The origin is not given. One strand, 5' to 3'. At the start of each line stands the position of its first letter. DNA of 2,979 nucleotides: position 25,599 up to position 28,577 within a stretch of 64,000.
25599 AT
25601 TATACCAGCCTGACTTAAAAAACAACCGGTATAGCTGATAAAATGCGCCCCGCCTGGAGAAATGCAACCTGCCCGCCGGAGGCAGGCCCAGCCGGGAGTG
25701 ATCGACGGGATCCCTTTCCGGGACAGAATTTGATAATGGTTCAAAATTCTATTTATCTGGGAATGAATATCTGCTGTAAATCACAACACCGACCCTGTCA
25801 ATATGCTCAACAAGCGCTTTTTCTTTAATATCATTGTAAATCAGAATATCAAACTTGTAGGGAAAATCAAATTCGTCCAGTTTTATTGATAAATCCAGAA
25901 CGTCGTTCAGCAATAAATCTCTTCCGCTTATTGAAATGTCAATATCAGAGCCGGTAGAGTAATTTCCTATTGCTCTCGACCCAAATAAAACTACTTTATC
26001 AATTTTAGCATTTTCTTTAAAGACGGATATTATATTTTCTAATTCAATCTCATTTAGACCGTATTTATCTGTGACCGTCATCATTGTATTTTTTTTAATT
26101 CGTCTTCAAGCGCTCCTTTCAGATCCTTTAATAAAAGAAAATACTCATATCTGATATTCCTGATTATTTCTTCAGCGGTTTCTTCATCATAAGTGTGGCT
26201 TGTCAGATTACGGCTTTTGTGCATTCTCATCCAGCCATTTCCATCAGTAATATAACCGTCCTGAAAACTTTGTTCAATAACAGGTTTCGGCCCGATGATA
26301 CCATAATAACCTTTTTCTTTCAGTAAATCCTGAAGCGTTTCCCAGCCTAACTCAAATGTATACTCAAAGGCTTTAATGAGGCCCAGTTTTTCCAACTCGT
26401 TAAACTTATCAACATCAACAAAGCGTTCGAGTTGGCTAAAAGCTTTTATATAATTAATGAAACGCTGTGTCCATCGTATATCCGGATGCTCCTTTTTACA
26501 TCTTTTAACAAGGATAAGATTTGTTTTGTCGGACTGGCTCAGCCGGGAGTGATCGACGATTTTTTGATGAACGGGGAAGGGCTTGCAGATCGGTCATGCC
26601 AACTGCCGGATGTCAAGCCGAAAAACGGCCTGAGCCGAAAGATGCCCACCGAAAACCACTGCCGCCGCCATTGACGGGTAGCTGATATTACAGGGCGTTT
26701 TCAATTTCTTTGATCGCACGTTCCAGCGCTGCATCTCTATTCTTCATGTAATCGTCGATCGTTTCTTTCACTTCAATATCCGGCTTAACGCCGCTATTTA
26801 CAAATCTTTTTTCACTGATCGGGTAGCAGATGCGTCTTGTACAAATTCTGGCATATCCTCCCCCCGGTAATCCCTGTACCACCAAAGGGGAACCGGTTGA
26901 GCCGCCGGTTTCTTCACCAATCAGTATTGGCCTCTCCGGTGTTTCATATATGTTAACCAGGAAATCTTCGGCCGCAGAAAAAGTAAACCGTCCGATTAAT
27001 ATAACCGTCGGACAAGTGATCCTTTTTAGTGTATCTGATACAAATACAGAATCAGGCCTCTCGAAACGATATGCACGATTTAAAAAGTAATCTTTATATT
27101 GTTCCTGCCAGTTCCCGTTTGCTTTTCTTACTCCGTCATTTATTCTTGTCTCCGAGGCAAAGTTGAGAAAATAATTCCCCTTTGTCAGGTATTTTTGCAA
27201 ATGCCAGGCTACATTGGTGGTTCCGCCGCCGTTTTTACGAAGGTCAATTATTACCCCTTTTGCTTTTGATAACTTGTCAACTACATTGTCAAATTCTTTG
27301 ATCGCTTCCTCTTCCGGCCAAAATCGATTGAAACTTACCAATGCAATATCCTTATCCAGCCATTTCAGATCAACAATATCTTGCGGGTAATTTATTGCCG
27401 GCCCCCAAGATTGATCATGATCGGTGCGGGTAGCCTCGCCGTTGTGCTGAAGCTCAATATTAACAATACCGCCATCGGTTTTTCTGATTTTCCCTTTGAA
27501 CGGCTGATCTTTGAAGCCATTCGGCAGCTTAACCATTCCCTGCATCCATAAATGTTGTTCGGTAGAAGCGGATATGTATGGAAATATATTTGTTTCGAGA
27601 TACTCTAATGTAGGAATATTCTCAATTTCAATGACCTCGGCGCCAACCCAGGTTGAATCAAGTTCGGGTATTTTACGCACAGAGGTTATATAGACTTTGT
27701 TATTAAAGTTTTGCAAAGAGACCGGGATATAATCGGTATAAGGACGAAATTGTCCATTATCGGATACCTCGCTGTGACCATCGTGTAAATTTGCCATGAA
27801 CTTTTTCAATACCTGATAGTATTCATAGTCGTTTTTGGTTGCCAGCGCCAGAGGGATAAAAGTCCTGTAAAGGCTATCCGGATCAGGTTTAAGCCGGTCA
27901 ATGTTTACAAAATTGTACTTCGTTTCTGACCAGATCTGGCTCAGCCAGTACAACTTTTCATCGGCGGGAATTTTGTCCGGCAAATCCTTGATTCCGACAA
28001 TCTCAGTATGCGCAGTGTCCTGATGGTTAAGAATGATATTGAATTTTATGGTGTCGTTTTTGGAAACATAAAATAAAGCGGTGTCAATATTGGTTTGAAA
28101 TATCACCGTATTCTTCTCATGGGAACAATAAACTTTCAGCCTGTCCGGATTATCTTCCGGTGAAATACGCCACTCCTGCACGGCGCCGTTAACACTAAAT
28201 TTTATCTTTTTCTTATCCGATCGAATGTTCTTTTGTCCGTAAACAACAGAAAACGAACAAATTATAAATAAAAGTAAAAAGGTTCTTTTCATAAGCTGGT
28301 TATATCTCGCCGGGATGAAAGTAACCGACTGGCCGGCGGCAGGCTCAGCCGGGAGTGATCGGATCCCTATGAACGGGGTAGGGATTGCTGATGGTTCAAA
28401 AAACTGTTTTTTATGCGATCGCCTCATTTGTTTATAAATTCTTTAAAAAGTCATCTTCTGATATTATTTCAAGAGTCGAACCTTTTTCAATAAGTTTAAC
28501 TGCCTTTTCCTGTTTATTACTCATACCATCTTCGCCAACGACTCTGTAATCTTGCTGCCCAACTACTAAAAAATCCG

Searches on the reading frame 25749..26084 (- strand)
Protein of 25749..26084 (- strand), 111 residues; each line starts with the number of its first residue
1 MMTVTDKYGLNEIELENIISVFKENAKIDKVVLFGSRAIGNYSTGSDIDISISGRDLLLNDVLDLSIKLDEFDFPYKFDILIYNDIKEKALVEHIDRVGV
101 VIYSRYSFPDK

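Call 3: search_protein_families(library=pfam, proteins=[window:25749-26084:-], max_evalue=0.01)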
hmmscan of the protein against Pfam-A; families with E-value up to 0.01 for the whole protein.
window:25749-26084:- (111 aa): 3 families
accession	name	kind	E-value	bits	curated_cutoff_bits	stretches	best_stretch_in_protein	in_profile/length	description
PF18765.7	Polbeta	-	8e-18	64.8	26.9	1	16-105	1-90/93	Polymerase beta, Nucleotidyltransferase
PF01909.29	NTP_transf_2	-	1.2e-09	38.8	21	1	16-91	2-82/93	Nucleotidyltransferase domain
PF22600.2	MTPAP-like_central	-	0.0046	17.5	27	1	15-55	29-66/139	Poly(A) RNA polymerase, mitochondrial-like, central palm domain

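Call 4: search_protein_families(library=padloc, proteins=[window:25749-26084:-], max_evalue=0.01)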
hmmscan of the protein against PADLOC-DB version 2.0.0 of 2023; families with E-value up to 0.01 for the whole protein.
window:25749-26084:- (111 aa): 6 families
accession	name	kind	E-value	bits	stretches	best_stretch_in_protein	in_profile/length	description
PDLC04907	PDC-S09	-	7.7e-07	27.2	1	17-86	16-80/114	-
PDLC04906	PDC-S09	-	9.7e-07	27.1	1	19-96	15-92/98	-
PDLC04903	PDC-S09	-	4e-06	25.1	1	26-52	24-50/108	-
PDLC04904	PDC-S09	-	4.1e-05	21.7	1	16-87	13-84/104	-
PDLC04368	PDC-M05A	-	0.0003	18.7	1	25-64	104-143/201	-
PDLC04902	PDC-S09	-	0.00093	17.5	1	22-71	15-66/97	-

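Call 5: search_protein_families(library=ncbifam, proteins=[window:25749-26084:-], max_evalue=0.01)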
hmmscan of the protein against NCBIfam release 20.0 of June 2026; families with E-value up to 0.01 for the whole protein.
window:25749-26084:- (111 aa): 1 family
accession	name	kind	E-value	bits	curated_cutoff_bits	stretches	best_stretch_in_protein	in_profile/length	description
NF047752.1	MntA_antitoxin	equivalog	9.6e-08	31.9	60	1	23-105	2-83/106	type VII toxin-antitoxin system MntA family adenylyltransferase antitoxin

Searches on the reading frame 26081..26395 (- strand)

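Call 3: search_protein_families(library=pfam, proteins=[window:26081-26395:-], max_evalue=0.01)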
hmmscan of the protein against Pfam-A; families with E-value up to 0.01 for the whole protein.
window:26081-26395:- (104 aa): 1 family
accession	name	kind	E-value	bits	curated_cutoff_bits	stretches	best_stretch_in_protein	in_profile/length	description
PF08780.16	NTase_sub_bind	-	1.1e-30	106.6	31.8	1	1-97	28-125/126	Nucleotidyltransferase substrate binding protein like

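Call 4: search_protein_families(library=padloc, proteins=[window:26081-26395:-], max_evalue=0.01)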
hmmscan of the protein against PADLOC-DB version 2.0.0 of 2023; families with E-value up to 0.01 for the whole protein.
window:26081-26395:- (104 aa): 0 families

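Call 5: search_protein_families(library=ncbifam, proteins=[window:26081-26395:-], max_evalue=0.01)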
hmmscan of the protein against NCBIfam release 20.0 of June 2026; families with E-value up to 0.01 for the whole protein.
window:26081-26395:- (104 aa): 1 family
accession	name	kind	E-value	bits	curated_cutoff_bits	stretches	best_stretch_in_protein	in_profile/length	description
TIGR01987.1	HI0074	subfamily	4.1e-22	78.5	55.8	1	5-94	29-119/123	HI0074 family nucleotidyltransferase substrate-binding subunit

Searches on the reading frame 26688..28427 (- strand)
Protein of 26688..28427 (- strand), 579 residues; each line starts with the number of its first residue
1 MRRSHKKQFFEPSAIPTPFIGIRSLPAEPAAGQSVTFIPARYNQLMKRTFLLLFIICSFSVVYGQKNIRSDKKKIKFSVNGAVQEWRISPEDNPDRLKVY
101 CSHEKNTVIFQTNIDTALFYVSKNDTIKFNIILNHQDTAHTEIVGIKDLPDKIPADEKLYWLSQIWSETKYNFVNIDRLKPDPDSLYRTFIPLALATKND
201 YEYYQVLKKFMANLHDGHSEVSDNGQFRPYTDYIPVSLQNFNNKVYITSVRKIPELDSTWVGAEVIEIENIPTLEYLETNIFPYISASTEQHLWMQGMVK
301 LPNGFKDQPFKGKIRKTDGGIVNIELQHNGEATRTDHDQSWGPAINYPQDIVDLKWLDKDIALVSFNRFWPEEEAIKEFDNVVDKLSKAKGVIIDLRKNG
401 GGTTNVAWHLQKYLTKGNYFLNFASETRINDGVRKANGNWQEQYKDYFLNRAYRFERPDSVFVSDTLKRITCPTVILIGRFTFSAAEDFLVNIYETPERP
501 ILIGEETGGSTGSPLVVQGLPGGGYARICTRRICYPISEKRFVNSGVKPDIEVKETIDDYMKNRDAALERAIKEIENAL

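Call 3: search_protein_families(library=pfam, proteins=[window:26688-28427:-], max_evalue=0.01)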
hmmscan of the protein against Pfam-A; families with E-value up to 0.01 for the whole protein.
window:26688-28427:- (579 aa): 1 family
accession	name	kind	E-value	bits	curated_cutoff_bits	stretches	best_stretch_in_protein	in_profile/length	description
PF03572.23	Peptidase_S41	-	6.7e-19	68.5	24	1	360-553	1-165/165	Peptidase family S41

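Call 4: search_protein_families(library=padloc, proteins=[window:26688-28427:-], max_evalue=0.01)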
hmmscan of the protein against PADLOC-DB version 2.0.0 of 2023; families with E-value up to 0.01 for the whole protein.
window:26688-28427:- (579 aa): 0 families

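Call 5: search_protein_families(library=ncbifam, proteins=[window:26688-28427:-], max_evalue=0.01)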
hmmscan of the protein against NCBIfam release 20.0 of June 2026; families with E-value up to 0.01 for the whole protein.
window:26688-28427:- (579 aa): 5 families
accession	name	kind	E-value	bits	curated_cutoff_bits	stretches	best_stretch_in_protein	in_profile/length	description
NF033424.1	chlamy_CPAF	equivalog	6.6e-15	54.7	250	2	469-574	454-558/564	protease-like activity factor CPAF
TIGR00225.1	prc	subfamily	8.8e-11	41.4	218.6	1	359-424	151-216/335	C-terminal processing peptidase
NF052377.1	lmo1851_S41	exception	7.5e-05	21.6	725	1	313-422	161-268/468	lmo1851 family serine protease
NF058627.1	S41_Gfo1087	equivalog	0.00024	20.2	455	1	360-509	223-365/489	GFO_1087 family putative carboxy terminal peptidase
NF008388.1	PRK11186.1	exception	0.00045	18.7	825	0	386-410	382-406/663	carboxy terminal-processing peptidase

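Call 92: search_protein_families(library=phrogs, proteins=[window:26688-28292:-], max_evalue=0.001)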
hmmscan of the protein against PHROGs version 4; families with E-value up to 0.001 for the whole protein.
window:26688-28292:- (534 aa): 0 families
